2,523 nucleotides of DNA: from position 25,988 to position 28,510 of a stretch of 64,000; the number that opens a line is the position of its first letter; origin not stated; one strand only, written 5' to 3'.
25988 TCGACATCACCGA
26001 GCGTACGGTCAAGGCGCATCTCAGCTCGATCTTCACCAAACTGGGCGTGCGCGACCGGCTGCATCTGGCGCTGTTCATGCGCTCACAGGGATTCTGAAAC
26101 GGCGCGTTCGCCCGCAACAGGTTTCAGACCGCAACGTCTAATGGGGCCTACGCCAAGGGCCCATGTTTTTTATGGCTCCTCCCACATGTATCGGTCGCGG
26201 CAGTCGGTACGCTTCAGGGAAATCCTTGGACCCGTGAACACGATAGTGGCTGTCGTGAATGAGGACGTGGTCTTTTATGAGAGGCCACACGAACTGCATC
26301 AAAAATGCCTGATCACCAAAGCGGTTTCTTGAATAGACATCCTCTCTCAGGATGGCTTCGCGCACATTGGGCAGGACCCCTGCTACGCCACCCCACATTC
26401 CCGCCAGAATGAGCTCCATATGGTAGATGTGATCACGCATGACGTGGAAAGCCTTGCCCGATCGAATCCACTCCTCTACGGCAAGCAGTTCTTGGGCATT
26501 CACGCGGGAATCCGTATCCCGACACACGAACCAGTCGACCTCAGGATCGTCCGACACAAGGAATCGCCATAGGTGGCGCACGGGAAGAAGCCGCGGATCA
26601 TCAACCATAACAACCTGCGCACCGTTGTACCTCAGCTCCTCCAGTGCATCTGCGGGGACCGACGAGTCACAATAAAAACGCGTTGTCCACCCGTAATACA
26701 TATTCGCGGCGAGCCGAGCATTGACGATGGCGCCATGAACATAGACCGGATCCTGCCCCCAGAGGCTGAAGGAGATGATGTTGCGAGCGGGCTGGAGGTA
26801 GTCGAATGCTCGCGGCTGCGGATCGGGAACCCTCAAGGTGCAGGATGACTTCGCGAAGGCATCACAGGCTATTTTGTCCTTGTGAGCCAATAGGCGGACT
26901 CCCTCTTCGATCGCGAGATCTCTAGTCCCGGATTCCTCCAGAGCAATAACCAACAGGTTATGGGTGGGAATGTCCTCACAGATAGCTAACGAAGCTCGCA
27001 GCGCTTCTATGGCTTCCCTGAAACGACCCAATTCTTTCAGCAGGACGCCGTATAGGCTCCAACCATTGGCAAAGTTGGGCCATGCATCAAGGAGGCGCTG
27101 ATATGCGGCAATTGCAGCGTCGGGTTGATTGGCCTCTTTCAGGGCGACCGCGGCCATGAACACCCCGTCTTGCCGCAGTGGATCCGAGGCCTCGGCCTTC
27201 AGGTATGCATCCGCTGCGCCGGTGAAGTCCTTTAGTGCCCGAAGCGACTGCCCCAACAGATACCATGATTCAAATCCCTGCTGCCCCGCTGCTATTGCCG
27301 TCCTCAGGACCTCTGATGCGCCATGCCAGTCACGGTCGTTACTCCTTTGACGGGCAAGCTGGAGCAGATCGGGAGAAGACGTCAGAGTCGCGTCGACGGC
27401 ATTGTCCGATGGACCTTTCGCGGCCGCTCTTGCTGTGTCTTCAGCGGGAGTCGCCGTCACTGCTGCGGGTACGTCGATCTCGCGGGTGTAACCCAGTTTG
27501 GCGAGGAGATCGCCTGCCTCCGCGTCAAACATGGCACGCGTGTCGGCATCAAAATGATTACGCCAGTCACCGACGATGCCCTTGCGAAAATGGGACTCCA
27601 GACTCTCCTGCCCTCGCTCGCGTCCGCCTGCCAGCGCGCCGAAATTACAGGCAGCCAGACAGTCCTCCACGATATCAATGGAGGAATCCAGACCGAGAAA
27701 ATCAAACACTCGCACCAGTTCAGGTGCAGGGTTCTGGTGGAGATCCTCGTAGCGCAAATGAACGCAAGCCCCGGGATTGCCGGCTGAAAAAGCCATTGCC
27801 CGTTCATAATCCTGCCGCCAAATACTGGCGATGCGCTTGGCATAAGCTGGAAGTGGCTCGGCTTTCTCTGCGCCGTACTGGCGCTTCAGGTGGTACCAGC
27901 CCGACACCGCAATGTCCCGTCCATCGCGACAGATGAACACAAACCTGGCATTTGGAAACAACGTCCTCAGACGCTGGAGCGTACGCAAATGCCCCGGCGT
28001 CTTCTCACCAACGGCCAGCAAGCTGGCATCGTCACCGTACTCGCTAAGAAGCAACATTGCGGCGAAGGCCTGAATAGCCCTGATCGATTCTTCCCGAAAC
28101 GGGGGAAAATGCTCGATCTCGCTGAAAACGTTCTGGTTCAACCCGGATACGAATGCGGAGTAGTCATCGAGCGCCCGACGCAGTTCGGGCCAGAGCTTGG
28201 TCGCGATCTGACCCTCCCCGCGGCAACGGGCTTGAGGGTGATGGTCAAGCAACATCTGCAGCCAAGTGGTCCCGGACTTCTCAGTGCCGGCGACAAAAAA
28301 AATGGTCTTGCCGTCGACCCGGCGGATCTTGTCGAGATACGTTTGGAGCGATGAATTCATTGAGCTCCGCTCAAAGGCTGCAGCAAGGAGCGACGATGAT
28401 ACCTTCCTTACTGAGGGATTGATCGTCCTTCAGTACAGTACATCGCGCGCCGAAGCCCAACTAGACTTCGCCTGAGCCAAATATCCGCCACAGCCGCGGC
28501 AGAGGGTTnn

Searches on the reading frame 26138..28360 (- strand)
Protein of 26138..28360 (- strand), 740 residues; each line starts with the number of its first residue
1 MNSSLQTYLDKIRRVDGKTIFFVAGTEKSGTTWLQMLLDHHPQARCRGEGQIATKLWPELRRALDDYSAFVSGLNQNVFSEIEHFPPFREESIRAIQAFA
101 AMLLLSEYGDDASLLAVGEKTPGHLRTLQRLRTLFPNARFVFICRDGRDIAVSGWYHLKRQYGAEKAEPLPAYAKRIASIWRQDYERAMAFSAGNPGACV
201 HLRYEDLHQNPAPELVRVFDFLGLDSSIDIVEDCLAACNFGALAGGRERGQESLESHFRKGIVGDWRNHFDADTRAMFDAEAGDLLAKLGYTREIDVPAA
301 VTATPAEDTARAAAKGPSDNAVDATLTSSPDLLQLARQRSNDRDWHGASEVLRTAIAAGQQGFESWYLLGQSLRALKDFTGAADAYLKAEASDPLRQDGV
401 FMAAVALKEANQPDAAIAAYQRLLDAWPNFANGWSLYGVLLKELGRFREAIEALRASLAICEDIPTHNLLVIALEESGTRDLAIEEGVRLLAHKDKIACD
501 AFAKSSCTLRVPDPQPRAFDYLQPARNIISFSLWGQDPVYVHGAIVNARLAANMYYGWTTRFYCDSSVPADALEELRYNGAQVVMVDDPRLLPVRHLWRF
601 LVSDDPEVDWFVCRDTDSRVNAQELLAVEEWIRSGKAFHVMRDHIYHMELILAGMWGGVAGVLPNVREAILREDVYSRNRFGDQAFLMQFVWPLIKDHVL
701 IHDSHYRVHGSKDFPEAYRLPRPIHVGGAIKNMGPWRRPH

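Call 6: search_protein_families(library=pfam, proteins=[window:26138-28360:-], max_evalue=0.01)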
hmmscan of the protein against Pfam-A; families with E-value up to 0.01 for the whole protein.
window:26138-28360:- (740 aa): 16 families
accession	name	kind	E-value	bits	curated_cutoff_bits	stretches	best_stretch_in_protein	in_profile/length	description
PF13469.12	Sulfotransfer_3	-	3.2e-31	109.7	27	1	21-225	2-213/216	Sulfotransferase family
PF00685.33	Sulfotransfer_1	-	3.3e-26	92.6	22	1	21-285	4-250/255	Sulfotransferase domain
PF13432.12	TPR_16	-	3.2e-14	53.5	32.7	2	402-460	2-60/65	Tetratricopeptide repeat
PF07719.23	TPR_2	-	6.1e-12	45.1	27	2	364-394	2-32/34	Tetratricopeptide repeat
PF13181.12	TPR_8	-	7.1e-10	38.7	25.7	0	433-462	3-32/34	Tetratricopeptide repeat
PF00515.34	TPR_1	-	2e-09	37.3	27.8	0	364-389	2-27/34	Tetratricopeptide repeat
PF13428.12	TPR_14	-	5.2e-08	33.2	23.5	1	402-438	6-42/44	Tetratricopeptide repeat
PF13174.12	TPR_6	-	5.5e-08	33.4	26.3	1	401-429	4-32/33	Tetratricopeptide repeat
PF23914.1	TPR_CcmH_CycH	-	2.9e-06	27.6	42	1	351-458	38-148/158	Cytochrome c-type biogenesis protein H TPR domain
PF13424.12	TPR_12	-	5e-06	27.1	30.1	1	431-474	3-48/77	Tetratricopeptide repeat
PF13414.12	TPR_11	-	5.5e-06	26.4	26.8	0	408-445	5-42/42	TPR repeat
PF14559.12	TPR_19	-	9.4e-06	26.3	25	1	409-456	3-50/68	Tetratricopeptide repeat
PF13431.12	TPR_17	-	1.2e-05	25.6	24.4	0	420-452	2-34/34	Tetratricopeptide repeat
PF12895.13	ANAPC3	-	9.3e-05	23.1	27.2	0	331-388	25-81/82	Anaphase-promoting complex, cyclosome, subunit 3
PF13371.12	TPR_9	-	0.00051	20.4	35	1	409-465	7-63/73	Tetratricopeptide repeat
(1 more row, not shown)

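Call 7: search_protein_families(library=ncbifam, proteins=[window:26138-28360:-], max_evalue=0.01)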
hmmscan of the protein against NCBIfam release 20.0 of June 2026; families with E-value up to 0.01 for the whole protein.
window:26138-28360:- (740 aa): 7 families
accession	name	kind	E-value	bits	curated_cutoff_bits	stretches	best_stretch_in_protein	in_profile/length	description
NF040959.1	MamA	equivalog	3.7e-09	36.3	200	1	396-486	70-161/204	magnetosome protein MamA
TIGR02917.1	PEP_TPR_lipo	equivalog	5.2e-08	31.2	312.2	1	310-463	140-293/899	XrtA/PEP-CTERM system TPR-repeat protein PrsT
NF033920.0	C39_PA2778_fam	equivalog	1e-05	25.1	150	1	396-478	155-238/255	PA2778 family cysteine peptidase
NF052394.1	NodProtNoeE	equivalog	0.00016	20.5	500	1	19-153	9-136/387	nodulation protein NoeE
TIGR02552.1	LcrH_SycD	equivalog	0.0005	19.8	104.8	0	347-423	36-112/136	SycD/LcrH family type III secretion system chaperone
TIGR02795.1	tol_pal_ybgF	equivalog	0.0013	19.4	90.1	1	364-429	40-108/119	tol-pal system protein YbgF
NF033758.1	gliding_GltE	equivalog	0.0016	17.5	225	1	315-423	242-351/411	adventurous gliding motility TPR repeat lipoprotein GltE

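Call 24: find_homologous_proteins(query=window:26138-28360:-)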
Query window:26138-28360:- (740 aa): 69 proteins with E <= 0.001 among 8000 candidates.
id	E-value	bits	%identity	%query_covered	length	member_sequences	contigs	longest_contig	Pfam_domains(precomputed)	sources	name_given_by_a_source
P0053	0.0e+0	1721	100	100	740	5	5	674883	PF13431.13,PF13469.13,PF23914.2,PF13414.13,PF13428.13,PF00685.34,PF14559.13,PF00515.35,PF13424.13,PF13432.13,PF13181.13,PF07719.24,PF13174.13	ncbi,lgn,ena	-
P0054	0.0e+0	1202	68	100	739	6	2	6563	PF25063.1,PF13431.13,PF13469.13,PF23914.2,PF13414.13,PF13428.13,PF00685.34,PF14559.13,PF00515.35,PF13424.13,PF13432.13,PF13181.13,PF07719.24,PF13174.13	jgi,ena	-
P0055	0.0e+0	1159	67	100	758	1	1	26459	PF13431.13,PF13469.13,PF23914.2,PF13414.13,PF00515.35,PF13432.13,PF13428.13,PF13181.13,PF00685.34,PF07719.24,PF13174.13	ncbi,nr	ncbi:MAG: tetratricopeptide repeat protein [Methylococcaceae bacterium]|nr:MAG: tetratricopeptide re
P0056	0.0e+0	1156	66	100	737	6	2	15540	PF13431.13,PF13469.13,PF23914.2,PF13414.13,PF13176.13,PF13428.13,PF00685.34,PF14559.13,PF00515.35,PF12895.14,PF13424.13,PF13432.13,PF13181.13,PF07719.24,PF13174.13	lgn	-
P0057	0.0e+0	1137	66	100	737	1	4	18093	PF13431.13,PF13469.13,PF23914.2,PF13414.13,PF13176.13,PF13428.13,PF00685.34,PF14559.13,PF00515.35,PF12895.14,PF13424.13,PF13432.13,PF13181.13,PF07719.24,PF13174.13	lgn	-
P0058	0.0e+0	1136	66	100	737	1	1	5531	PF13431.13,PF13469.13,PF23914.2,PF13414.13,PF13176.13,PF13428.13,PF00685.34,PF14559.13,PF00515.35,PF12895.14,PF13424.13,PF13432.13,PF13181.13,PF07719.24,PF13174.13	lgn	-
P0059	0.0e+0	1130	65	100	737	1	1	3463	PF13431.13,PF13469.13,PF23914.2,PF13414.13,PF13176.13,PF13428.13,PF00685.34,PF14559.13,PF00515.35,PF12895.14,PF13424.13,PF13432.13,PF13181.13,PF07719.24,PF13174.13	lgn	-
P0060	0.0e+0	1129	67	100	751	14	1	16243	PF13431.13,PF13469.13,PF23914.2,PF13414.13,PF13428.13,PF00685.34,PF14559.13,PF13371.13,PF00515.35,PF13424.13,PF13432.13,PF13181.13,PF07719.24,PF13174.13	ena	-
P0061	8.2e-298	1008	59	100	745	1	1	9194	PF13431.13,PF13469.13,PF23914.2,PF00515.35,PF13432.13,PF13428.13,PF13181.13,PF00685.34,PF07719.24,PF13174.13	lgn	-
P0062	2.5e-295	1000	59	100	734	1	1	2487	PF13469.13,PF23914.2,PF13432.13,PF00685.34,PF07719.24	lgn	-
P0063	8.7e-294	995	59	99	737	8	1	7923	PF14559.13,PF13431.13,PF13469.13,PF23914.2,PF13432.13,PF13428.13,PF13181.13,PF00685.34,PF07719.24,PF13174.13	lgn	-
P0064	1.5e-293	994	60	100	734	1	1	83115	PF14559.13,PF13431.13,PF13469.13,PF23914.2,PF00515.35,PF13432.13,PF13428.13,PF13181.13,PF00685.34,PF07719.24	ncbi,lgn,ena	-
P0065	2.7e-292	990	58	100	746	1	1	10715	PF13431.13,PF13469.13,PF23914.2,PF13428.13,PF00685.34,PF14559.13,PF00515.35,PF12895.14,PF13424.13,PF13432.13,PF13181.13,PF07719.24,PF13174.13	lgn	-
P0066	3.5e-272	924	57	99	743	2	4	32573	PF14559.13,PF24575.2,PF13469.13,PF13414.13,PF00515.35,PF13432.13,PF13428.13,PF00685.34,PF07719.24,PF13174.13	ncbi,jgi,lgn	jgi:tetratricopeptide (TPR) repeat protein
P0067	2.1e-264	898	53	100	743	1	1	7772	PF13431.13,PF13469.13,PF23914.2,PF00515.35,PF13424.13,PF13432.13,PF13428.13,PF13181.13,PF00685.34,PF07719.24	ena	-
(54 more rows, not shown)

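Call 25: find_encoding_contigs(protein=P0053, flank=6000, max_places=5)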
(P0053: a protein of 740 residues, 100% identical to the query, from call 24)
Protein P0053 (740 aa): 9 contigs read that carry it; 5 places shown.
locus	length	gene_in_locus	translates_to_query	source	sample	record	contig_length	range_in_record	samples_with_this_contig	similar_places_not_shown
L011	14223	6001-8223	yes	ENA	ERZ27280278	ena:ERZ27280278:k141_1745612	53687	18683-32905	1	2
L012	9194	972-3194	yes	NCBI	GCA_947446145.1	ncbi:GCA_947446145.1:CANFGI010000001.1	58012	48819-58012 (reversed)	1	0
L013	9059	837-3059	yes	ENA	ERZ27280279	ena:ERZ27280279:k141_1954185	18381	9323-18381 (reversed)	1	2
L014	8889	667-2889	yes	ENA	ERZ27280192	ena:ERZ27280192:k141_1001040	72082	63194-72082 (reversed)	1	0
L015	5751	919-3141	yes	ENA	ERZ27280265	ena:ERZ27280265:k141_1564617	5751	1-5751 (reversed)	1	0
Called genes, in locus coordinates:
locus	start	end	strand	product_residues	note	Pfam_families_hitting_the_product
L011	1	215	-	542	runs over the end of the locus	PF02321:OEP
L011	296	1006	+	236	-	PF06035:Peptidase_C93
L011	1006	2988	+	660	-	PF16448:LapD_MoxY_N, PF00990:GGDEF, PF00563:EAL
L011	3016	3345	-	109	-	-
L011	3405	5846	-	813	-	-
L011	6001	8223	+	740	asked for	PF00685:Sulfotransfer_1, PF13469:Sulfotransfer_3, PF13428:TPR_14 (faint), PF13174:TPR_6 (faint), PF14559:TPR_19 (faint), PF13432:TPR_16 (weak), PF23914:TPR_CcmH_CycH (weak), PF13432:TPR_16 (weak), +6 more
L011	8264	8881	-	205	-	PF00196:GerE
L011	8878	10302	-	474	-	PF25994:HH_AprE, PF26002:Beta-barrel_AprE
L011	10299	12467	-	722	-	PF03412:Peptidase_C39 (weak), PF00664:ABC_membrane, PF00005:ABC_tran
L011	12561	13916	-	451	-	PF24827:AstE_AspA_cat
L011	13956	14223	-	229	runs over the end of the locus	PF12637:TSCPD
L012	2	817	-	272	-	?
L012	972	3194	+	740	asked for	PF00685:Sulfotransfer_1, PF13469:Sulfotransfer_3, PF13428:TPR_14 (faint), PF13174:TPR_6 (faint), PF14559:TPR_19 (faint), PF13432:TPR_16 (weak), PF23914:TPR_CcmH_CycH (weak), PF13432:TPR_16 (weak), +6 more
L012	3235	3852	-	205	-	PF00196:GerE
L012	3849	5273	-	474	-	PF25994:HH_AprE, PF26002:Beta-barrel_AprE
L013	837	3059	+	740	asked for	PF00685:Sulfotransfer_1, PF13469:Sulfotransfer_3, PF13428:TPR_14 (faint), PF13174:TPR_6 (faint), PF14559:TPR_19 (faint), PF13432:TPR_16 (weak), PF23914:TPR_CcmH_CycH (weak), PF13432:TPR_16 (weak), +6 more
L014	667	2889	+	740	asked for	PF00685:Sulfotransfer_1, PF13469:Sulfotransfer_3, PF13428:TPR_14 (faint), PF13174:TPR_6 (faint), PF14559:TPR_19 (faint), PF13432:TPR_16 (weak), PF23914:TPR_CcmH_CycH (weak), PF13432:TPR_16 (weak), +6 more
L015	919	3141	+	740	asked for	PF00685:Sulfotransfer_1, PF13469:Sulfotransfer_3, PF13428:TPR_14 (faint), PF13174:TPR_6 (faint), PF14559:TPR_19 (faint), PF13432:TPR_16 (weak), PF23914:TPR_CcmH_CycH (weak), PF13432:TPR_16 (weak), +6 more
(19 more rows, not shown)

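Call 26: find_encoding_contigs(protein=P0055, flank=8000, max_places=2)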
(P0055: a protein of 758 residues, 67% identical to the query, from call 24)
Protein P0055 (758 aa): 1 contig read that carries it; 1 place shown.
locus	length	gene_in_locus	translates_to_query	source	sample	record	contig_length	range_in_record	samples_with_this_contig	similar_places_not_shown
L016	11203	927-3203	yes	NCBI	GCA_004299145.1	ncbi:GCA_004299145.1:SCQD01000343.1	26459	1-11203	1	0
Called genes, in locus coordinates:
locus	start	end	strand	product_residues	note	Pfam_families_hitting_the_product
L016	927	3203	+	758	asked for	PF00685:Sulfotransfer_1, PF13469:Sulfotransfer_3, PF00515:TPR_1 (faint), PF07719:TPR_2 (faint), PF13174:TPR_6 (faint), PF13432:TPR_16, PF23914:TPR_CcmH_CycH (weak), PF13432:TPR_16 (weak), +4 more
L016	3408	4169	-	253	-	PF00535:Glycos_transf_2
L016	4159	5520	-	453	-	PF25919:BSH_CusB (faint), PF25994:HH_AprE, PF26002:Beta-barrel_AprE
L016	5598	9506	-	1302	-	PF00664:ABC_membrane, PF00005:ABC_tran, PF02463:SMC_N (faint), PF13191:AAA_16 (faint), PF13304:AAA_21 (faint), PF13401:AAA_22 (faint), PF00664:ABC_membrane, PF00005:ABC_tran, +2 more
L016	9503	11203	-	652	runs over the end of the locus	PF00196:GerE, PF04545:Sigma70_r4 (faint), PF13191:AAA_16 (weak), PF13401:AAA_22 (weak)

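Call 27: find_encoding_contigs(protein=P0064, flank=8000, max_places=2)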
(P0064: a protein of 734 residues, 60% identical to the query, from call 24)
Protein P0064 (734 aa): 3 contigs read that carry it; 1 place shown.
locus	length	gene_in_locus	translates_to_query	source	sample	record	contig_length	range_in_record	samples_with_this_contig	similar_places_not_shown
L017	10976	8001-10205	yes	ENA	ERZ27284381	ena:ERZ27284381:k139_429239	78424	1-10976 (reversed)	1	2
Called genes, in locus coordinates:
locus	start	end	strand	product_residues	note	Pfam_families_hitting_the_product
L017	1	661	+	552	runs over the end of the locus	PF00196:GerE, PF08281:Sigma70_r4_2 (faint), PF13401:AAA_22 (faint), PF13191:AAA_16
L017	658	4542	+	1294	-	PF00664:ABC_membrane, PF13401:AAA_22 (faint), PF00005:ABC_tran, PF02463:SMC_N (faint), PF13304:AAA_21 (faint), PF00664:ABC_membrane, PF00005:ABC_tran, PF13191:AAA_16 (weak), +1 more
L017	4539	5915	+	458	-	PF25994:HH_AprE, PF26002:Beta-barrel_AprE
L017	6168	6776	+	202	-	PF01583:APS_kinase, PF13671:AAA_33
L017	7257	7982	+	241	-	PF00535:Glycos_transf_2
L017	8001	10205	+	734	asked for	PF00685:Sulfotransfer_1, PF13469:Sulfotransfer_3, PF00515:TPR_1 (faint), PF14559:TPR_19 (weak), PF07719:TPR_2 (faint), PF13181:TPR_8 (faint), PF23914:TPR_CcmH_CycH (weak), PF13432:TPR_16, +2 more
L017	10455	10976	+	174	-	?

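Call 37: find_related_loci(query=A2, collection=metagenome_contigs, flank=10000)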
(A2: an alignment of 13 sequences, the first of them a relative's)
Query A2 (740 aa) in metagenome_contigs; peptide patterns used: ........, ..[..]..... (x = any residue, [..] = any of these).
184 stretches matched a pattern; 124 encode a relative of the query (tblastn E <= 1e-3); the best 80 are kept; 80 distinct loci.
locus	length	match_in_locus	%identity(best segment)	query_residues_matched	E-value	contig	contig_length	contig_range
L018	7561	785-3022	67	1-737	0e+0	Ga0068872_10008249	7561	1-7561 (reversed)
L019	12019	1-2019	66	74-737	0e+0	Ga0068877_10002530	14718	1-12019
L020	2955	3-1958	66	95-737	0e+0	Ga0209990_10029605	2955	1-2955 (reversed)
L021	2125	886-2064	56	345-738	6e-139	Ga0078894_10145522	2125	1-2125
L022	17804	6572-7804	54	328-738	2e-126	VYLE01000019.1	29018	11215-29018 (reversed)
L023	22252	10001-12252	50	9-736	3e-108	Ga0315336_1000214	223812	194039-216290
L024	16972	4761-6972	42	18-736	5e-174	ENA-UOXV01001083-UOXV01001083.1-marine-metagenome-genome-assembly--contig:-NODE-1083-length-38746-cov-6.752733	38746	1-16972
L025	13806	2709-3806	49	370-736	4e-99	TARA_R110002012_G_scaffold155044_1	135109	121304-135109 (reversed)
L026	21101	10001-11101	49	369-736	3e-99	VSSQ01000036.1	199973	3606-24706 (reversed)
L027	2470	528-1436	54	432-733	6e-101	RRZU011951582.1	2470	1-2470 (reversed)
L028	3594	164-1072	54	432-733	4e-98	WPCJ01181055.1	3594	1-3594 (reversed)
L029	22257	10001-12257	44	3-736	4e-95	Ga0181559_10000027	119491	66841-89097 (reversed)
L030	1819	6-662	66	519-737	3e-96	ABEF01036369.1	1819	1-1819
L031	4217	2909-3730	51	18-291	8e-86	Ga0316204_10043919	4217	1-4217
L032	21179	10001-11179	61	345-737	5e-145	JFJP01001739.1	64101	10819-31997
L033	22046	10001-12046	49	2-737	3e-88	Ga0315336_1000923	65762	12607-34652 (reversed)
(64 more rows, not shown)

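Call 42: search_protein_families(library=pfam, proteins=[L033:189-1730:-, L033:1838-3409:-, L033:3614-4402:-, L033:4424-5674:-, L033:5748-7892:-, L033:8222-9001:-, L033:9008-9676:-, L033:9956-12052:+, L033:16190-18910:-, L033:18879-20030:-], max_evalue=0.001)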
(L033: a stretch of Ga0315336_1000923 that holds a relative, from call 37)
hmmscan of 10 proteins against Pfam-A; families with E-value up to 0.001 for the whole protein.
L033:189-1730:- (513 aa): 3 families
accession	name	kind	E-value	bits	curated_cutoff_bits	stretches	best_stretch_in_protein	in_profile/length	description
PF09037.16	Sulphotransf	-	2.3e-29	103.1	22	1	290-509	2-244/244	Stf0 sulphotransferase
PF13469.12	Sulfotransfer_3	-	3.4e-07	31.2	27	1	305-480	106-214/216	Sulfotransferase family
PF00535.33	Glycos_transf_2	-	2.2e-05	24.9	23.3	0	108-138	76-106/168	Glycosyl transferase family 2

L033:1838-3409:- (523 aa): 8 families
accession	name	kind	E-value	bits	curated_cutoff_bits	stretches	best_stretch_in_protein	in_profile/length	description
PF02518.31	HATPase_c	-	2.8e-32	111.9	26.4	1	412-520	2-109/111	Histidine kinase-, DNA gyrase B-, and HSP90-like ATPase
PF12860.13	PAS_7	-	1.8e-22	80.1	27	1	151-266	1-115/115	PAS fold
PF00512.31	HisKA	-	2.8e-19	69.3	26.9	2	274-322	1-49/66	His Kinase A (phospho-acceptor) domain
PF08448.16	PAS_4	-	1.5e-09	38.5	23.1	1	34-133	10-108/110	PAS fold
PF13426.13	PAS_9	-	3.3e-07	31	27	1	32-131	4-102/103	PAS domain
PF08447.18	PAS_3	-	6.8e-07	29.9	25.6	1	42-126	2-88/89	PAS fold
PF13589.12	HATPase_c_3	-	2.4e-05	24.8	25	1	417-488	4-77/137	Histidine kinase-, DNA gyrase B-, and HSP90-like ATPase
PF00989.32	PAS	-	0.00063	20.2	22.6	0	32-130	14-113/113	PAS fold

L033:3614-4402:- (262 aa): 1 family
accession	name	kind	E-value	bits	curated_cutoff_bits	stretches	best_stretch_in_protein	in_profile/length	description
PF11150.13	DUF2927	-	1.3e-45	156.5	26.2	1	39-248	2-201/206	Protein of unknown function (DUF2927)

L033:4424-5674:- (416 aa): 1 family
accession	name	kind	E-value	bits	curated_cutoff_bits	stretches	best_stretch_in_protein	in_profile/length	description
PF00365.25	PFK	-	1.3e-48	166.2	30.9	1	17-334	1-276/277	Phosphofructokinase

L033:5748-7892:- (714 aa): 8 families
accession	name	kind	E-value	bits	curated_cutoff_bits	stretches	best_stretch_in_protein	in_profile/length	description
PF02518.31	HATPase_c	-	2.1e-30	105.8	26.4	1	580-690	1-109/111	Histidine kinase-, DNA gyrase B-, and HSP90-like ATPase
PF12860.13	PAS_7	-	3e-18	66.5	27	1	80-194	1-114/115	PAS fold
PF08448.16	PAS_4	-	1e-16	61.6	23.1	1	211-316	4-108/110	PAS fold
PF13426.13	PAS_9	-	2.3e-15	57.2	27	2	212-314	1-102/103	PAS domain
PF08447.18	PAS_3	-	2.5e-15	56.9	25.6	1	224-310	1-89/89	PAS fold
PF00512.31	HisKA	-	1.6e-14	54.1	26.9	1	465-528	1-61/66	His Kinase A (phospho-acceptor) domain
PF13188.13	PAS_8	-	2.1e-14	53.2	21.8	1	203-256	2-55/65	PAS domain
PF00989.32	PAS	-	4.1e-13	49.8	22.6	1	210-313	9-113/113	PAS fold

L033:8222-9001:- (259 aa): 1 family
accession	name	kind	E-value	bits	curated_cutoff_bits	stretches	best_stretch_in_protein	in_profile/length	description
PF01755.23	Glyco_transf_25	-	9.1e-05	22.9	24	0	60-98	67-107/199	Glycosyltransferase family 25 (LPS biosynthesis protein)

L033:9008-9676:- (222 aa): 0 families

L033:9956-12052:+ (698 aa): 17 families
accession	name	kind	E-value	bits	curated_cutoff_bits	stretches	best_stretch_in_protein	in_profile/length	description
PF13469.12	Sulfotransfer_3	-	5.9e-28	99.1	27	1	423-628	2-213/216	Sulfotransferase family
PF00685.33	Sulfotransfer_1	-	2.3e-20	73.5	22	1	423-692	4-254/255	Sulfotransferase domain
PF13432.12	TPR_16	-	4.3e-17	62.7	32.7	2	12-74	1-63/65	Tetratricopeptide repeat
PF07719.23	TPR_2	-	2.8e-15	55.5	27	2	42-75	1-34/34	Tetratricopeptide repeat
PF13414.12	TPR_11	-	1.1e-14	54.2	26.8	1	49-85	1-37/42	TPR repeat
PF00515.34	TPR_1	-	2.4e-14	52.9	27.8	2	42-75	1-34/34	Tetratricopeptide repeat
PF13428.12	TPR_14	-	1.4e-12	47.4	23.5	0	43-82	2-41/44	Tetratricopeptide repeat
PF13424.12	TPR_12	-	3.4e-12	46.8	30.1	1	42-107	3-76/77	Tetratricopeptide repeat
PF13431.12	TPR_17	-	1.4e-09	37.9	24.4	0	64-96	1-33/34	Tetratricopeptide repeat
PF13181.12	TPR_8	-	1.7e-09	37.5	25.7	0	81-109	6-34/34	Tetratricopeptide repeat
PF14559.12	TPR_19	-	4.3e-08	33.8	25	0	22-75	5-58/68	Tetratricopeptide repeat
PF12895.13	ANAPC3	-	6e-08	33.3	27.2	0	6-67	21-81/82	Anaphase-promoting complex, cyclosome, subunit 3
PF13174.12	TPR_6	-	1.7e-06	28.7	26.3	0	48-74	6-32/33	Tetratricopeptide repeat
PF21545.3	T7SS_EccA1_N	-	2.8e-06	27.3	27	1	10-103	101-195/272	T7SS, ESX-1 secretion system protein EccA1, N-terminal domain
PF13176.12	TPR_7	-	1.2e-05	25.5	27.9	0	48-74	5-33/36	Tetratricopeptide repeat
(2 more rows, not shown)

L033:16190-18910:- (906 aa): 13 families
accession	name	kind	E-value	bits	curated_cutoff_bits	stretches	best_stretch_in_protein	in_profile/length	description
PF07719.23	TPR_2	-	6.3e-18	63.8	27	0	130-158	3-31/34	Tetratricopeptide repeat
PF01636.29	APH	-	4.4e-16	59.8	23.2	1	611-819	2-229/239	Phosphotransferase enzyme family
PF13181.12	TPR_8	-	4.3e-13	48.7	25.7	0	130-160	3-33/34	Tetratricopeptide repeat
PF13432.12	TPR_16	-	1.5e-12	48.1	32.7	1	235-297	2-64/65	Tetratricopeptide repeat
PF00515.34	TPR_1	-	1.2e-11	44.3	27.8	0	203-226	8-31/34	Tetratricopeptide repeat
PF01633.27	Choline_kinase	-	1.5e-11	44.6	29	1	611-799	1-201/300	Choline/ethanolamine kinase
PF13428.12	TPR_14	-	9.3e-10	38.7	23.5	0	130-170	3-43/44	Tetratricopeptide repeat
PF13414.12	TPR_11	-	4e-09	36.5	26.8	0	203-237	1-35/42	TPR repeat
PF14559.12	TPR_19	-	1.1e-08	35.8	25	0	187-233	16-62/68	Tetratricopeptide repeat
PF13424.12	TPR_12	-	1.8e-07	31.7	30.1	0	198-257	5-65/77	Tetratricopeptide repeat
PF13431.12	TPR_17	-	6.6e-07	29.6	24.4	0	186-216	3-33/34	Tetratricopeptide repeat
PF23914.1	TPR_CcmH_CycH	-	7.4e-07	29.6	42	0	236-316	56-139/158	Cytochrome c-type biogenesis protein H TPR domain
PF13176.12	TPR_7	-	1.5e-06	28.3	27.9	0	267-298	2-33/36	Tetratricopeptide repeat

L033:18879-20030:- (383 aa): 6 families
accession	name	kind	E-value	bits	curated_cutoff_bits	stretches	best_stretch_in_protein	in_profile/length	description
PF13614.12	AAA_31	-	1.9e-44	152.2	27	1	14-189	1-177/177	AAA domain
PF01656.29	CbiA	-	3.4e-20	72.7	25.4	1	18-237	2-116/125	CobQ/CobB/MinD/ParA nucleotide binding domain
PF10609.15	ParA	-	4.6e-15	56.2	27.1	1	15-264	4-242/246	NUBPL iron-transfer P-loop NTPase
PF09140.17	MipZ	-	2.5e-07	30.7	20.7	1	18-56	4-42/262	ATPase MipZ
PF06564.18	CBP_BcsQ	-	0.00021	21.3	21.3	1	14-166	1-152/234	Cellulose biosynthesis protein BcsQ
PF02374.21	ArsA_ATPase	-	0.00058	19.6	24.3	0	19-53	5-39/305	Anion-transporting ATPase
